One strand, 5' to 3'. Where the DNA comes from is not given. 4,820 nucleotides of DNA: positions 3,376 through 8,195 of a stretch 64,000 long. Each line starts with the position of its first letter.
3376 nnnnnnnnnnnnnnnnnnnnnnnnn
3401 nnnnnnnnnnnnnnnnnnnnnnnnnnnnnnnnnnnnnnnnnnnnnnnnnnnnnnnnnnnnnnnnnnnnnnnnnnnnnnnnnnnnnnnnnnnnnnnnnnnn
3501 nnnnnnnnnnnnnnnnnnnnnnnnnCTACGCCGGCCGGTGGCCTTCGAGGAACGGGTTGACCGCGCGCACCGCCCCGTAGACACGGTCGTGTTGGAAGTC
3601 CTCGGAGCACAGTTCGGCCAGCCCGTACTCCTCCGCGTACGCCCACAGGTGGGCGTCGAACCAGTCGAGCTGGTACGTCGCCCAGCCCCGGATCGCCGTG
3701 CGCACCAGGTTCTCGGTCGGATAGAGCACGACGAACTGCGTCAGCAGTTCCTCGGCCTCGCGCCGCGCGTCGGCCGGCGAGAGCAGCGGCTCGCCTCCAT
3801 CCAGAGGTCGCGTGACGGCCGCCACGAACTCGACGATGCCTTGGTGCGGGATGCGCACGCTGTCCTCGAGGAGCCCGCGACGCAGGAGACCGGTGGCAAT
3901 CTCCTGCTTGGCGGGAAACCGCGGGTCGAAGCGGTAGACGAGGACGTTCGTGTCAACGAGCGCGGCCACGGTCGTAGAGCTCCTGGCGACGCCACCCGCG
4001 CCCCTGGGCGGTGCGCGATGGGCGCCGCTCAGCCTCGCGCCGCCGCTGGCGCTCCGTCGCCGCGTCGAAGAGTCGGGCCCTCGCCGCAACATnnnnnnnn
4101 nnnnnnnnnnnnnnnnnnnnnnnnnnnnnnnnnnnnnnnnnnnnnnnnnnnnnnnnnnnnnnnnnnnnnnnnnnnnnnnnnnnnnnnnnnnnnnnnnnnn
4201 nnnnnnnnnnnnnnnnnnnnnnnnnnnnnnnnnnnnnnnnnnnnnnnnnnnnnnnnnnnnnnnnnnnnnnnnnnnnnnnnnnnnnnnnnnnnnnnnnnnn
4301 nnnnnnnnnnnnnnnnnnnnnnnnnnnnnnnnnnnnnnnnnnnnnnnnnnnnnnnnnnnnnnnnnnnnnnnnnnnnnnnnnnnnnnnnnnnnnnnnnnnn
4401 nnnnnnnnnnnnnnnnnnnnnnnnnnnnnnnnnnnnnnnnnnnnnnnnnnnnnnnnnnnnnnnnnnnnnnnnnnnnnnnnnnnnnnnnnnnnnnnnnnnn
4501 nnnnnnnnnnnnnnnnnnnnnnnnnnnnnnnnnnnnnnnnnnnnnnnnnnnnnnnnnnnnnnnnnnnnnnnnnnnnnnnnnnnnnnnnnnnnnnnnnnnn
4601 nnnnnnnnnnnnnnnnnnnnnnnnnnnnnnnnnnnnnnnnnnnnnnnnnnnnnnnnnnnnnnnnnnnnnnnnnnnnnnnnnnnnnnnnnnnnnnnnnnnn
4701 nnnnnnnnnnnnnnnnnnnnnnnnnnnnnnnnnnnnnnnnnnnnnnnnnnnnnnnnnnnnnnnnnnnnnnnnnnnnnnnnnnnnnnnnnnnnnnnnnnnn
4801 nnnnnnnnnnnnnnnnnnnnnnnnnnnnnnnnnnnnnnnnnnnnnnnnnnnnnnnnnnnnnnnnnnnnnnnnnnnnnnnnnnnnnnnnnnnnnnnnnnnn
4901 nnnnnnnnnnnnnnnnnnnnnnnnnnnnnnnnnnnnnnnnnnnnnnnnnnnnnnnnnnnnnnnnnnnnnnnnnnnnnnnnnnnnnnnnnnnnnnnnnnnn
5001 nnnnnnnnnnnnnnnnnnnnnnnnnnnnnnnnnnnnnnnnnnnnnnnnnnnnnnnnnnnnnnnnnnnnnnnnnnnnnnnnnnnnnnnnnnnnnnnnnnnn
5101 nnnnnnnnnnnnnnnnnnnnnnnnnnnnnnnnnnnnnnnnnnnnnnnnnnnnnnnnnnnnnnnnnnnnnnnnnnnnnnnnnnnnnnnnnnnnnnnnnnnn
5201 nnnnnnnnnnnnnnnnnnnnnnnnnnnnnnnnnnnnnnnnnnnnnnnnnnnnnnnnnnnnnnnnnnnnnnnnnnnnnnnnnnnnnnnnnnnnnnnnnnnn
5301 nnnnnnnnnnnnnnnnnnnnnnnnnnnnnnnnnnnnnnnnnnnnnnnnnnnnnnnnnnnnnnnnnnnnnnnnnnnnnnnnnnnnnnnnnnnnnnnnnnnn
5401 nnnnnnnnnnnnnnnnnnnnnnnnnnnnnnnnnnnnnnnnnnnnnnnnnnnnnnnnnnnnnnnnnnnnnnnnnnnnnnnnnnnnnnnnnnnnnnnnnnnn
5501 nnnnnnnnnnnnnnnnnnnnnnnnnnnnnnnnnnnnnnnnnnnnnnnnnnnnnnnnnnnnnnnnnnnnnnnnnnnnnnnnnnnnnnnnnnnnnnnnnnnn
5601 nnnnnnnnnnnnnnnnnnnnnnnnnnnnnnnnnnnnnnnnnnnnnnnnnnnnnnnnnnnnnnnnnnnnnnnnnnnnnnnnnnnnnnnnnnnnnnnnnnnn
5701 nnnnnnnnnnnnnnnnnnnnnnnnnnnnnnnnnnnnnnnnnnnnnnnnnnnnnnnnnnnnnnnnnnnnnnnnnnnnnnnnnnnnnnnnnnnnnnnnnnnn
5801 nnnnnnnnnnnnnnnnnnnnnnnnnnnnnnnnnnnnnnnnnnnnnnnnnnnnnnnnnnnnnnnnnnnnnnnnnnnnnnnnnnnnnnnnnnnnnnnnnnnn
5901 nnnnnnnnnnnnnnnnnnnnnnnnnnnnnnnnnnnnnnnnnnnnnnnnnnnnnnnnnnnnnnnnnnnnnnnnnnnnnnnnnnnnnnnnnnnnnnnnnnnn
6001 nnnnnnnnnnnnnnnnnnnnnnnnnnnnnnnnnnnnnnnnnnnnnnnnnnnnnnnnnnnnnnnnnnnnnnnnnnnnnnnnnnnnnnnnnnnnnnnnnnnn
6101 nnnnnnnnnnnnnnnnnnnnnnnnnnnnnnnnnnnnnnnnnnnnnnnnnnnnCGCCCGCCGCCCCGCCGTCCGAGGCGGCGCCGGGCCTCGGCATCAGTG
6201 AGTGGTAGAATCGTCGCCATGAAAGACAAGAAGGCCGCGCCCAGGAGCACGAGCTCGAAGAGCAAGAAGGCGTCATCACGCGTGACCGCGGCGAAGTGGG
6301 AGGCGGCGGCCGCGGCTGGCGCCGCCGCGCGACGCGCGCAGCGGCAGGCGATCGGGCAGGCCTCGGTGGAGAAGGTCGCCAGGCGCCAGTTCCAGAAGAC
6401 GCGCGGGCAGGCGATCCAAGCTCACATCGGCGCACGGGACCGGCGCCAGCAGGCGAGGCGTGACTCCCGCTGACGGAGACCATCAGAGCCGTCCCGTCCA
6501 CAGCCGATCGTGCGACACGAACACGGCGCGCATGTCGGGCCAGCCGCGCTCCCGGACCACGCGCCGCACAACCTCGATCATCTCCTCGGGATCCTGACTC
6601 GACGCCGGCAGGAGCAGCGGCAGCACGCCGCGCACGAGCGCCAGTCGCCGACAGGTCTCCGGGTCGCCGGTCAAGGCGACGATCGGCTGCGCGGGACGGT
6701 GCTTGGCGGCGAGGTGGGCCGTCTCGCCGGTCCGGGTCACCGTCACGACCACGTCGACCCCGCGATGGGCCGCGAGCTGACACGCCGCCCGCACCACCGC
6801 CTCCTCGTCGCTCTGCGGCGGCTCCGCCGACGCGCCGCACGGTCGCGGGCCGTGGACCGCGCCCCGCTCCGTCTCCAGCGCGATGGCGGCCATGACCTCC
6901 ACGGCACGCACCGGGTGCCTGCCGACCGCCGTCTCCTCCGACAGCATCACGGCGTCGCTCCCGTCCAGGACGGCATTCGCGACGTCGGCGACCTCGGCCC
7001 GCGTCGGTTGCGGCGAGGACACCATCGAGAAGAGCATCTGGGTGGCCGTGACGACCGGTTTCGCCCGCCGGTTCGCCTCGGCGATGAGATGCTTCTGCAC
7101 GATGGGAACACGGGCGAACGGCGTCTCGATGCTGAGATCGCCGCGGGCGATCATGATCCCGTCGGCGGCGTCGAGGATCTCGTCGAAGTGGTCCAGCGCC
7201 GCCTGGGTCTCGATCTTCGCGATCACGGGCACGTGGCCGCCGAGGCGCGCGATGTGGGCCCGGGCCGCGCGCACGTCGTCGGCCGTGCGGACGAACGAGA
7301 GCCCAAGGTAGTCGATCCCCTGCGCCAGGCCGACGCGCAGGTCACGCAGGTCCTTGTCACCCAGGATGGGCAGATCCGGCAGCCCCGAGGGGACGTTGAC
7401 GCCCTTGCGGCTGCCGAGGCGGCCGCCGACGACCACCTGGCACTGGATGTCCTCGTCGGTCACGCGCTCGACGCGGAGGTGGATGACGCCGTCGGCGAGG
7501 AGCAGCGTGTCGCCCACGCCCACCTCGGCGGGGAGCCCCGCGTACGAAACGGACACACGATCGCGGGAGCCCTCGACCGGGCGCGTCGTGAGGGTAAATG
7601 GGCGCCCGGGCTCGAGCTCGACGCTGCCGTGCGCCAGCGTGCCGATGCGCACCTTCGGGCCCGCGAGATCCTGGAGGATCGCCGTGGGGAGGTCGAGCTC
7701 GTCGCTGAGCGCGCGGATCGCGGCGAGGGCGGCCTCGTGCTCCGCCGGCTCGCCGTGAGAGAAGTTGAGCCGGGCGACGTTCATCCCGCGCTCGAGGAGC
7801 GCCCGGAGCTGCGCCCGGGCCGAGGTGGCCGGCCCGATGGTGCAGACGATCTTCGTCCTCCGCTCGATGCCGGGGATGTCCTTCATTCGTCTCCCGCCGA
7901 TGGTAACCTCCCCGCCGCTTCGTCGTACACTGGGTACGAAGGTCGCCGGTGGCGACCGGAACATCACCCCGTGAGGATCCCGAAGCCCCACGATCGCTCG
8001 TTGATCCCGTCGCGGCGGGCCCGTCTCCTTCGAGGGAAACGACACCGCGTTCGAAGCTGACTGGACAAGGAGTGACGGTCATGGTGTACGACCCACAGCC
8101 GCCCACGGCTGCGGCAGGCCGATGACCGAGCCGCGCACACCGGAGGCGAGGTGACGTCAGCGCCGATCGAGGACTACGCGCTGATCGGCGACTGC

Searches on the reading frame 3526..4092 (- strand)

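Call 39: search_protein_families(library=pfam, proteins=[window:3526-4092:-], max_evalue=0.0001)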
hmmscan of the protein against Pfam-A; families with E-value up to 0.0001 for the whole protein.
window:3526-4092:- (188 aa): 1 family
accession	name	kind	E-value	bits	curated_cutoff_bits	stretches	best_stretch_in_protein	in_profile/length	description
PF01850.27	PIN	-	5.5e-12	46.8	23.6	1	45-172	2-118/120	PIN domain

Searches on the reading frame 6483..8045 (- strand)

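Call 39: search_protein_families(library=pfam, proteins=[window:6483-8045:-], max_evalue=0.0001)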
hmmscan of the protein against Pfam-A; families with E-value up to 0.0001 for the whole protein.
window:6483-8045:- (520 aa): 2 families
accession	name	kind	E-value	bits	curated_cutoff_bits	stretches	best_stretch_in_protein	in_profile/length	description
PF00224.27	PK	-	1.5e-109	366.5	30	1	62-382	2-328/328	Pyruvate kinase, barrel domain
PF02887.21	PK_C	-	1.2e-21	77.3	28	1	415-502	1-87/114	Pyruvate kinase, alpha/beta domain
